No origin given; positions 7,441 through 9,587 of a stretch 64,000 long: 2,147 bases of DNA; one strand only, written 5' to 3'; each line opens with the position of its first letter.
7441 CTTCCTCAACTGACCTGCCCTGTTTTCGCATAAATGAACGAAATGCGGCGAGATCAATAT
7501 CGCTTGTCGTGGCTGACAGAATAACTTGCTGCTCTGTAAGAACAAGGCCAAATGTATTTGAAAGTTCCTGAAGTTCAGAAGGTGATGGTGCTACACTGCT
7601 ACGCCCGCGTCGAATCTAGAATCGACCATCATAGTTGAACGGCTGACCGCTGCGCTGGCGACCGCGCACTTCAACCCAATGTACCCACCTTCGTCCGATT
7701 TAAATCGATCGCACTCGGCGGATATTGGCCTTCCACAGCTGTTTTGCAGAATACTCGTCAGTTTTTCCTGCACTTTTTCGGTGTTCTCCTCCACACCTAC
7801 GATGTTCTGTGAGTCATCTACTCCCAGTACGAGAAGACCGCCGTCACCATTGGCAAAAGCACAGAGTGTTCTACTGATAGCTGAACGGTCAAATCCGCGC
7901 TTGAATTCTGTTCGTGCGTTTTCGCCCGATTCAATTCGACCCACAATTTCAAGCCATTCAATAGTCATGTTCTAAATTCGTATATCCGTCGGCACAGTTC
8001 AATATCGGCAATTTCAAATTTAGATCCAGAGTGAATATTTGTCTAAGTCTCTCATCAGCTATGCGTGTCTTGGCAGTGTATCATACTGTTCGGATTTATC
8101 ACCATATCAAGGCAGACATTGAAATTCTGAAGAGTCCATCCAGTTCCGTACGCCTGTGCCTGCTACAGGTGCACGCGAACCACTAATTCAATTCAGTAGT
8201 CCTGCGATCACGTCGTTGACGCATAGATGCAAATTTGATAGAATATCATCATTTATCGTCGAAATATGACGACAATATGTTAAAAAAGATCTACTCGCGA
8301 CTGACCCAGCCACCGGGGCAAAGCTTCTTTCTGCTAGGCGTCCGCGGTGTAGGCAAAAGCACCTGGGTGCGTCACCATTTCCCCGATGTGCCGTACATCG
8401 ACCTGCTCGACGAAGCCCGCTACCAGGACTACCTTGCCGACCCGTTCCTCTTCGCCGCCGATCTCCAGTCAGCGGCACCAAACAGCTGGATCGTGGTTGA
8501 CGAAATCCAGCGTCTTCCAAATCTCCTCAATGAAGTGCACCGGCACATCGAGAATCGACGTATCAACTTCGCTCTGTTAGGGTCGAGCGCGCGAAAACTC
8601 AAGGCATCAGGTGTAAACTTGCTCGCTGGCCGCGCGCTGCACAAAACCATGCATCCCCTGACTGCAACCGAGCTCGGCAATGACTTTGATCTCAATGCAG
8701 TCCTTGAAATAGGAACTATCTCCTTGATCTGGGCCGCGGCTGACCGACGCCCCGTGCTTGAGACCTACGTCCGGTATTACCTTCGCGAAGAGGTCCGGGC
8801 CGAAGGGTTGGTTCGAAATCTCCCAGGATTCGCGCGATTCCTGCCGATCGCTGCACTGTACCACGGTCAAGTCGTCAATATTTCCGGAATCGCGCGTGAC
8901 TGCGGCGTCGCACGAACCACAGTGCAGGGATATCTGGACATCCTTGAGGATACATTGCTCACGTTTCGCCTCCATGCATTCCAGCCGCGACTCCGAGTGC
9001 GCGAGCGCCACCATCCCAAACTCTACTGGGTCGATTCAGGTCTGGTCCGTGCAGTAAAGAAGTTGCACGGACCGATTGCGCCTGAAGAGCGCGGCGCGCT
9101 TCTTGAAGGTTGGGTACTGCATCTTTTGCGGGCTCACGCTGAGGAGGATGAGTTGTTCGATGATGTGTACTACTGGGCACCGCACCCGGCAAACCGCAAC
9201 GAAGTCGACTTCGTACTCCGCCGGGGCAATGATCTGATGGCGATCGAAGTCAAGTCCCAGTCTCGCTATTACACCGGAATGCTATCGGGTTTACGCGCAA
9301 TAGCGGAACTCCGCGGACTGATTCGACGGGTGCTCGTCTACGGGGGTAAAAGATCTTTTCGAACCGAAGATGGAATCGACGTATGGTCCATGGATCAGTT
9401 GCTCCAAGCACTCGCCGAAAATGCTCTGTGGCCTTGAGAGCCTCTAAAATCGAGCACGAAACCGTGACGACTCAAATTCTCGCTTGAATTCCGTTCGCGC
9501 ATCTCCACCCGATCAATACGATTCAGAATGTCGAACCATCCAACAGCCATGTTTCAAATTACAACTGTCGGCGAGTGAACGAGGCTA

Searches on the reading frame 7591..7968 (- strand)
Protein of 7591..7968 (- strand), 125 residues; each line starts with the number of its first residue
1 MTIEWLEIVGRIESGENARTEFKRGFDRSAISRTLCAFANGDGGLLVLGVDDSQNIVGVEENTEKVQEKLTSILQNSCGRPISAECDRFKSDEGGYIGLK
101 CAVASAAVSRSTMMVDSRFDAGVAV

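Call 66: search_protein_families(library=pfam, proteins=[window:7591-7968:-], max_evalue=0.001)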
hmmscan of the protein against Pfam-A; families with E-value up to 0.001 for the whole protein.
window:7591-7968:- (125 aa): 1 family
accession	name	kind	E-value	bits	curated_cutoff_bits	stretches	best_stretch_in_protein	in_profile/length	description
PF04326.19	SLFN_AlbA_2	-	6.7e-16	59.3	25.3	1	16-106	1-95/118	Schlafen, AlbA_2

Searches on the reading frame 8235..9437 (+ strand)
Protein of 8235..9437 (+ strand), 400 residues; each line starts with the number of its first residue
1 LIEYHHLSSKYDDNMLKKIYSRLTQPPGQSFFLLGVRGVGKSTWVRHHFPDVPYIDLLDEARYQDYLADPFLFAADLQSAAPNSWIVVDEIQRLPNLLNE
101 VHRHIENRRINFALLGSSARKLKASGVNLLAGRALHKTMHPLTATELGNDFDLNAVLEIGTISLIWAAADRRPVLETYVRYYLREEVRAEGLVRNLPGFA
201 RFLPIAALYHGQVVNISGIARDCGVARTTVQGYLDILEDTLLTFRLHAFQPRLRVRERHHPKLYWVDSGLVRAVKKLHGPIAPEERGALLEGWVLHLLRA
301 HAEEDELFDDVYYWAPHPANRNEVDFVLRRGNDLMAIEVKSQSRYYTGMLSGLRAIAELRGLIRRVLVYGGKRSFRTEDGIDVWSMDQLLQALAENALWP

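Call 66: search_protein_families(library=pfam, proteins=[window:8235-9437:+], max_evalue=0.001)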
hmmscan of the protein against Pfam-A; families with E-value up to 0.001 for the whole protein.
window:8235-9437:+ (400 aa): 3 families
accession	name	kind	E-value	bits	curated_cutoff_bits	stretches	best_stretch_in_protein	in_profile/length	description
PF13635.12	DUF4143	-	3.5e-33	115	28.1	1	185-341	2-159/160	Domain of unknown function (DUF4143)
PF13173.12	AAA_14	-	9e-18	65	27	1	31-147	5-128/129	AAA domain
PF07728.20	AAA_5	-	0.00019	21.9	22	0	224-294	9-69/139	AAA domain (dynein-related subfamily)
